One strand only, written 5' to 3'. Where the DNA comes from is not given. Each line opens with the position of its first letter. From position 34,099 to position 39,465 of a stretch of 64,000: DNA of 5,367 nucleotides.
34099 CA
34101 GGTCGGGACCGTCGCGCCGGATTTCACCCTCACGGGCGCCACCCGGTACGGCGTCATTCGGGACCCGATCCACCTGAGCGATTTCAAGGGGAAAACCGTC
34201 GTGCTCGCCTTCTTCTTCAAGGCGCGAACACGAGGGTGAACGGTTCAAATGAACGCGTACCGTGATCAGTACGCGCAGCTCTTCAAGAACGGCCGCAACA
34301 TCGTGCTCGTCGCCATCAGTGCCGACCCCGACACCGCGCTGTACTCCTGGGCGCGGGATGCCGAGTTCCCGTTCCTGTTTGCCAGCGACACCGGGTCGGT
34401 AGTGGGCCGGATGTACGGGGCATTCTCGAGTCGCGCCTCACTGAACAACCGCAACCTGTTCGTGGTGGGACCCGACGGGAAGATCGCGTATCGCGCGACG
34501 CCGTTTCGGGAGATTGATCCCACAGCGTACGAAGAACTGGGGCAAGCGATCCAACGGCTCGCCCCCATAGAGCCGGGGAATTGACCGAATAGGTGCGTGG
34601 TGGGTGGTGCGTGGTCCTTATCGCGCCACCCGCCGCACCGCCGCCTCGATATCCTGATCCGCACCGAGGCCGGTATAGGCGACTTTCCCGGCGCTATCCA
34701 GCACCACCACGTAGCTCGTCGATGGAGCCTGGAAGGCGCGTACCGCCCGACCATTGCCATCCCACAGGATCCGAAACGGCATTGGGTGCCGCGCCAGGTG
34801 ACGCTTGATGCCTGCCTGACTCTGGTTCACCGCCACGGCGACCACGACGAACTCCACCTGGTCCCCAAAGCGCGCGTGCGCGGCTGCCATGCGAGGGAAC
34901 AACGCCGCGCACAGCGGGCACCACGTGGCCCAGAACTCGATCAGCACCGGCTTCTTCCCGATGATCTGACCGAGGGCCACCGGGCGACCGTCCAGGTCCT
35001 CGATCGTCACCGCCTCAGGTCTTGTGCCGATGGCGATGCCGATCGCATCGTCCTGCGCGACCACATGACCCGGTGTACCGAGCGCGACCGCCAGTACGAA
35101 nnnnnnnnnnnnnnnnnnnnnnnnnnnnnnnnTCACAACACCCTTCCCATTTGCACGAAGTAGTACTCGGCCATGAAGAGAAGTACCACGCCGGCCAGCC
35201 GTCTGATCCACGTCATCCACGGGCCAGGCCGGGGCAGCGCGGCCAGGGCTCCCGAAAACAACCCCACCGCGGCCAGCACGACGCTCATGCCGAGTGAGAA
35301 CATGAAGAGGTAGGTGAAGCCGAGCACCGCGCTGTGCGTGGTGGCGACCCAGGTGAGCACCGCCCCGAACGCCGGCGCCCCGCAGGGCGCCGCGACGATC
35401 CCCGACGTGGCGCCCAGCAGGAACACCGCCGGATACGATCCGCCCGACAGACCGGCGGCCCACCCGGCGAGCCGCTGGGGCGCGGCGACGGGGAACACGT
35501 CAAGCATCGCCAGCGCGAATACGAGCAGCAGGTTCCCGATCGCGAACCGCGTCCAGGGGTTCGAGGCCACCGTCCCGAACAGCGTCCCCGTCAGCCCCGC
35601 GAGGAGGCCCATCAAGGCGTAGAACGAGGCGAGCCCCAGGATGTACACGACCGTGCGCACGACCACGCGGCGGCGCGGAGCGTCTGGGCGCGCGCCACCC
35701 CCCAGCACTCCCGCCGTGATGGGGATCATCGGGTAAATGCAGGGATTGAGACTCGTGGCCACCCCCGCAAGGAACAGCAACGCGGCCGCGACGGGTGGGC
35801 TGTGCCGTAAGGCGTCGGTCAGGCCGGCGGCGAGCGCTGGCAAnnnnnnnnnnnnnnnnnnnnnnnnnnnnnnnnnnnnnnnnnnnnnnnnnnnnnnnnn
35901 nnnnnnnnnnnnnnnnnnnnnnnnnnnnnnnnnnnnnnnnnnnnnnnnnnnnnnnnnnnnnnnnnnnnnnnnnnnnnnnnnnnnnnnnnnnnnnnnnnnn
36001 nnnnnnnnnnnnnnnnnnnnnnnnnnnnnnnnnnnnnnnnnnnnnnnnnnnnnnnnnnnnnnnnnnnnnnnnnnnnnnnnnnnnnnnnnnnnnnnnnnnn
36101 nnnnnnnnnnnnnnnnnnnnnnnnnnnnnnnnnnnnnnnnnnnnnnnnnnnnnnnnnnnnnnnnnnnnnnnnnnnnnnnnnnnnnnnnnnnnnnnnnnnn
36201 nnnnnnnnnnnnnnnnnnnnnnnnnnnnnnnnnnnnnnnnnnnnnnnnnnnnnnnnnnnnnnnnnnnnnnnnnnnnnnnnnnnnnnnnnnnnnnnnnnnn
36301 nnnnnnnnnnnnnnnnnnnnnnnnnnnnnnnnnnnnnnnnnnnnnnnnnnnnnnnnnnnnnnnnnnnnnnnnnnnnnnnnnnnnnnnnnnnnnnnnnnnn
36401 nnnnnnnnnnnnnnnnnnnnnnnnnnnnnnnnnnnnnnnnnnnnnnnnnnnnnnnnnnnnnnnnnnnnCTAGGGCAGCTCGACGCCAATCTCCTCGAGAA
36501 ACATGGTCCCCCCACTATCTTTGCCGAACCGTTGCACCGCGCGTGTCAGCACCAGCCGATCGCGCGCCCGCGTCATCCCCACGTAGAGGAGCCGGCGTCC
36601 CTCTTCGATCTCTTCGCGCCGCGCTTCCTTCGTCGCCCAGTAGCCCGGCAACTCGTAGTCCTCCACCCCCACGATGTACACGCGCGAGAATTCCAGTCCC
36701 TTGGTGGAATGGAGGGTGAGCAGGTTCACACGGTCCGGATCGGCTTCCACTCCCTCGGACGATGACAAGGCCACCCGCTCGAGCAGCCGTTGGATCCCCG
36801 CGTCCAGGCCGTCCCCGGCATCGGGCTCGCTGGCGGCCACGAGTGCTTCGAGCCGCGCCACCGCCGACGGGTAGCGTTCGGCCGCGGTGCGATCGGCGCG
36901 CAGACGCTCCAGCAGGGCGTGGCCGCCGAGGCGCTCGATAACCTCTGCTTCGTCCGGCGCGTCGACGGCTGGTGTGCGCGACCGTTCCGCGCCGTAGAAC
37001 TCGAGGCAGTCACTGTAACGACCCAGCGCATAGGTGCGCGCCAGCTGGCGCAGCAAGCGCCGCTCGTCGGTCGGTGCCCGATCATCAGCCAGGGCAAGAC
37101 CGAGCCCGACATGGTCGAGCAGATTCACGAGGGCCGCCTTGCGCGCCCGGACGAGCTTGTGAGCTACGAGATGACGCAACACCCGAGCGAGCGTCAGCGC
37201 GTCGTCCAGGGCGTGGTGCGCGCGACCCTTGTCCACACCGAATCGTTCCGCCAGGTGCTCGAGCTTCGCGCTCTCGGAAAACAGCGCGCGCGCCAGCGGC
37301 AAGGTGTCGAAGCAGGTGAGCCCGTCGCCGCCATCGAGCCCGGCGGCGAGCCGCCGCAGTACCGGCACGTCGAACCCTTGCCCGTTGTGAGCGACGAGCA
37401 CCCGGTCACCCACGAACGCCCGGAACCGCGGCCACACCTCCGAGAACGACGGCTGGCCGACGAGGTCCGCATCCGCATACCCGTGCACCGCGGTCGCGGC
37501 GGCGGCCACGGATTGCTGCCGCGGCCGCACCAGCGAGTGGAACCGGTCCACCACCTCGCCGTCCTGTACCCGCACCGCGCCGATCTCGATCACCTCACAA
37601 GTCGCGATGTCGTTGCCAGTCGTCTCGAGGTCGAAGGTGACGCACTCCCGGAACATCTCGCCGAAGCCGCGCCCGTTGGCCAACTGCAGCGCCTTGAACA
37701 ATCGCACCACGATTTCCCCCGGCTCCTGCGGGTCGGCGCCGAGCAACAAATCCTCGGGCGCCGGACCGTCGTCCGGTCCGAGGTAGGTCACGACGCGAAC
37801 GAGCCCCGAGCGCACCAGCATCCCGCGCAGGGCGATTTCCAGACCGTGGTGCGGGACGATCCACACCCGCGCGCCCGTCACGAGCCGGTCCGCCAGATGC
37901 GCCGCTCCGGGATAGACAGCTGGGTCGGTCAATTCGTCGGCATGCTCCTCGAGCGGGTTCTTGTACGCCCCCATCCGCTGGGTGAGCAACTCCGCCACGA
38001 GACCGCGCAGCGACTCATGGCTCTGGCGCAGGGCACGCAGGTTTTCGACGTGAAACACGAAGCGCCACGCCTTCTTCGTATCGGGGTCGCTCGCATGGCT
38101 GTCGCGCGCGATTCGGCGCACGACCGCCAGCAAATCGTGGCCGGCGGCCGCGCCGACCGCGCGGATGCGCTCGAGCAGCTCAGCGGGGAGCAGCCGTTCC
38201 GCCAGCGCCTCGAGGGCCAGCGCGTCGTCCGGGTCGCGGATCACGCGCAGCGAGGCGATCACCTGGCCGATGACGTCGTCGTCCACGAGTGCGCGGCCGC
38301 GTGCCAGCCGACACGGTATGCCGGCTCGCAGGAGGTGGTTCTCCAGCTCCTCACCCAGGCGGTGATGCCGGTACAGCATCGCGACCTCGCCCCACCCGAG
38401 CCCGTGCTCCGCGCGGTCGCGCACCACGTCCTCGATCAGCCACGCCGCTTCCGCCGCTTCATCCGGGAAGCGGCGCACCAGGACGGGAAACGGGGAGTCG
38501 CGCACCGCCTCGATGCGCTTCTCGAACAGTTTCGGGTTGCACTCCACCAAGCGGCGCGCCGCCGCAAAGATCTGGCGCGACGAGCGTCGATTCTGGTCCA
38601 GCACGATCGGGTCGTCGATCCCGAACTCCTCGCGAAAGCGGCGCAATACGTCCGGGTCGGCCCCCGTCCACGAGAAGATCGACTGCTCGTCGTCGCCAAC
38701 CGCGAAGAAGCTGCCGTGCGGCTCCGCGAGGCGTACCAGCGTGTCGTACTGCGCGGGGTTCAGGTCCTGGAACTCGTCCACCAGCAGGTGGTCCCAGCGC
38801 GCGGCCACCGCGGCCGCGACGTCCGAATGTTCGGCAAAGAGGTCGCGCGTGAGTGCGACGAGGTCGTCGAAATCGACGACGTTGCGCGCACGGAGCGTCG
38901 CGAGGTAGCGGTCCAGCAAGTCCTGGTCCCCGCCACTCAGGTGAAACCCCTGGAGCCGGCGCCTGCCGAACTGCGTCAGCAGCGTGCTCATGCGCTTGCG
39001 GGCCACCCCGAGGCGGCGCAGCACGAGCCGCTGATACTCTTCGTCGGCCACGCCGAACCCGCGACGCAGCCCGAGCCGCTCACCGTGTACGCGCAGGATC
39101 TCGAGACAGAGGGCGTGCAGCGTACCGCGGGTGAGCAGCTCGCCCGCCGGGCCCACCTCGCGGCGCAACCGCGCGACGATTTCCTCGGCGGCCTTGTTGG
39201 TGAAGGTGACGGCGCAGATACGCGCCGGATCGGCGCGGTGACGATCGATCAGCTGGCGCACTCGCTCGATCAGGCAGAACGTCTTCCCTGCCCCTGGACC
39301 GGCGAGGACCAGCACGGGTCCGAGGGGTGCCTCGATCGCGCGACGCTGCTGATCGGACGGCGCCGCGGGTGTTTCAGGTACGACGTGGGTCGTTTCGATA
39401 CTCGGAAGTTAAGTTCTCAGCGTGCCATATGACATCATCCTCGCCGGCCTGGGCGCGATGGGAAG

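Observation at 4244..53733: A family of elements built from tandem heptamer repeats, often as long hairpins (six copies in 64 kb)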

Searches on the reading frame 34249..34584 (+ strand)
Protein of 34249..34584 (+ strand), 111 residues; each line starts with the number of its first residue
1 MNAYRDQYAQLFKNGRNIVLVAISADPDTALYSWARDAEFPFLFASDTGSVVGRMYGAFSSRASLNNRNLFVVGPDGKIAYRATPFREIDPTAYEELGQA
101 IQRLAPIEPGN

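Call 18: search_protein_families(library=pfam, proteins=[window:34249-34584:+])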
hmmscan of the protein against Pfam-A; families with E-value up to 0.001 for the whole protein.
window:34249-34584:+ (111 aa): 2 families
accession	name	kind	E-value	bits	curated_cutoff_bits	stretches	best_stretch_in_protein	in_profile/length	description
PF00578.27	AhpC-TSA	-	1.3e-11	44.9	26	1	2-81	46-123/124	AhpC/TSA family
PF08534.16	Redoxin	-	3.5e-06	27.3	26.6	1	6-88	52-137/148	Redoxin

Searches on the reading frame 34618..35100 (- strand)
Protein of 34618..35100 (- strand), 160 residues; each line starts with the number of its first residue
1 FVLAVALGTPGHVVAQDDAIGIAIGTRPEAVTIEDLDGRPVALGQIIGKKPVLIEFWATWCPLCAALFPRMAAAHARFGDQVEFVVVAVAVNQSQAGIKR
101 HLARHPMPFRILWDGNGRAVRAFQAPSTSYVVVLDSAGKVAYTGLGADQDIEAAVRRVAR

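Call 18: search_protein_families(library=pfam, proteins=[window:34618-35100:-])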
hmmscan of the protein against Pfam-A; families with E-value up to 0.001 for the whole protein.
window:34618-35100:- (160 aa): 4 families
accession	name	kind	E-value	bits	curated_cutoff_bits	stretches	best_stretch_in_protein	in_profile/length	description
PF08534.16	Redoxin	-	7.6e-17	61.9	26.6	1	31-149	9-137/148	Redoxin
PF00578.27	AhpC-TSA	-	1.1e-14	54.9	26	1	30-142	7-123/124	AhpC/TSA family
PF00085.26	Thioredoxin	-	5.1e-09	36.5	23.5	1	49-96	18-65/103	Thioredoxin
PF13905.12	Thioredoxin_8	-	5.8e-08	33.4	27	1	50-140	2-94/94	Thioredoxin-like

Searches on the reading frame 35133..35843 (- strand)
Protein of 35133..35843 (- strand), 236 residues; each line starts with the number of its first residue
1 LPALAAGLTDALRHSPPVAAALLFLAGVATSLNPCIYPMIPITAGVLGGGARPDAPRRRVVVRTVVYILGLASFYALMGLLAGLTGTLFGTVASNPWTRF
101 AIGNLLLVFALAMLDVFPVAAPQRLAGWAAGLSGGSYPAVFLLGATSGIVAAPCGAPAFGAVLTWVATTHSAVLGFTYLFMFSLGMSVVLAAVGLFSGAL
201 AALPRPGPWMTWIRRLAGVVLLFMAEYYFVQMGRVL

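Call 79: search_protein_families(library=pfam, proteins=[window:35133-35843:-], max_evalue=0.00001)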
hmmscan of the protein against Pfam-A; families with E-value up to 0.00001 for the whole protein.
window:35133-35843:- (236 aa): 2 families
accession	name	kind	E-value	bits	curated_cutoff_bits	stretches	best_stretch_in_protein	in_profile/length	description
PF02683.22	DsbD_TM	-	7.8e-40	136.9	27.1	1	20-227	5-213/219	Cytochrome C biogenesis protein transmembrane domain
PF13386.12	DsbD_2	-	1.8e-12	48.1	24.9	1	23-224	2-196/199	Cytochrome C biogenesis protein transmembrane region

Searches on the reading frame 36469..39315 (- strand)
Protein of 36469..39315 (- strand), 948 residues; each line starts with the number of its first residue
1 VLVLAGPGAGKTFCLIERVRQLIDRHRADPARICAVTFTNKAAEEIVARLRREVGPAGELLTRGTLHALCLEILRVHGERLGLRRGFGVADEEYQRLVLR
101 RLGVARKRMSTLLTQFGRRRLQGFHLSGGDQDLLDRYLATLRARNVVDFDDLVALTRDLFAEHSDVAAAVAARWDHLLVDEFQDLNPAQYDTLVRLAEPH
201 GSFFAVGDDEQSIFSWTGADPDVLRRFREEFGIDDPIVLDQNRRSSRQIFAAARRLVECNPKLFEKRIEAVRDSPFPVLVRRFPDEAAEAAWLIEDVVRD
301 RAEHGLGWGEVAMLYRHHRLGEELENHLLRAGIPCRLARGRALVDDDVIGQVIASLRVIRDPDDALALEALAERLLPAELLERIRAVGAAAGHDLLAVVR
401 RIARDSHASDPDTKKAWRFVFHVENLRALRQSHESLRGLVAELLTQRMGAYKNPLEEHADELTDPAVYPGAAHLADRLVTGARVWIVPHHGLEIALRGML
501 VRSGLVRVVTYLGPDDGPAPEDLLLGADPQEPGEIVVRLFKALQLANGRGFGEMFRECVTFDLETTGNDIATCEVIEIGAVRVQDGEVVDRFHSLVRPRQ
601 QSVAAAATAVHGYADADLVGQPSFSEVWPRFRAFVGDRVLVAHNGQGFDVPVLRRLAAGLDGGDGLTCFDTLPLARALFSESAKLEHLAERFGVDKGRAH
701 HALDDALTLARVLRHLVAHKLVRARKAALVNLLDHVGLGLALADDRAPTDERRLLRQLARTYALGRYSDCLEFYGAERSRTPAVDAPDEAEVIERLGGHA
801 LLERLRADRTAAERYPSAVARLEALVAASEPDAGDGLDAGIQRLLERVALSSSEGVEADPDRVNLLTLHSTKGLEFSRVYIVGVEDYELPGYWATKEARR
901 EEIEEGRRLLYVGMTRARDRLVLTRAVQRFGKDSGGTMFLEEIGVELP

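Call 79: search_protein_families(library=pfam, proteins=[window:36469-39315:-], max_evalue=0.00001)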
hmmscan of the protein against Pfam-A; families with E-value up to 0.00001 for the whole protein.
window:36469-39315:- (948 aa): 7 families
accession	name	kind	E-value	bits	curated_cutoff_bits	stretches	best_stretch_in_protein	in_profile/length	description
PF00580.27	UvrD-helicase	-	1.1e-56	193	23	1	1-231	16-270/271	UvrD/REP helicase N-terminal domain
PF13361.12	UvrD_C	-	6e-37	128.3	25.6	2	834-925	257-347/350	UvrD-like helicase C-terminal domain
PF00929.31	RNase_T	-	1.1e-28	101.3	24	1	559-713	1-164/164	Exonuclease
PF13245.12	AAA_19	-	1e-17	65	25.1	1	1-214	14-131/134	AAA domain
PF16473.11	Rv2179c-like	-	1e-10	42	27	1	560-714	4-174/177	3'-5' exoribonuclease Rv2179c-like domain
PF13538.12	UvrD_C_2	-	5.7e-08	32.9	27.4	1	865-923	4-51/52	UvrD-like helicase C-terminal domain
PF01443.25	Viral_helicase1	-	3e-06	27.7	21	0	810-923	127-226/228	Viral superfamily 1 RNA helicase core domain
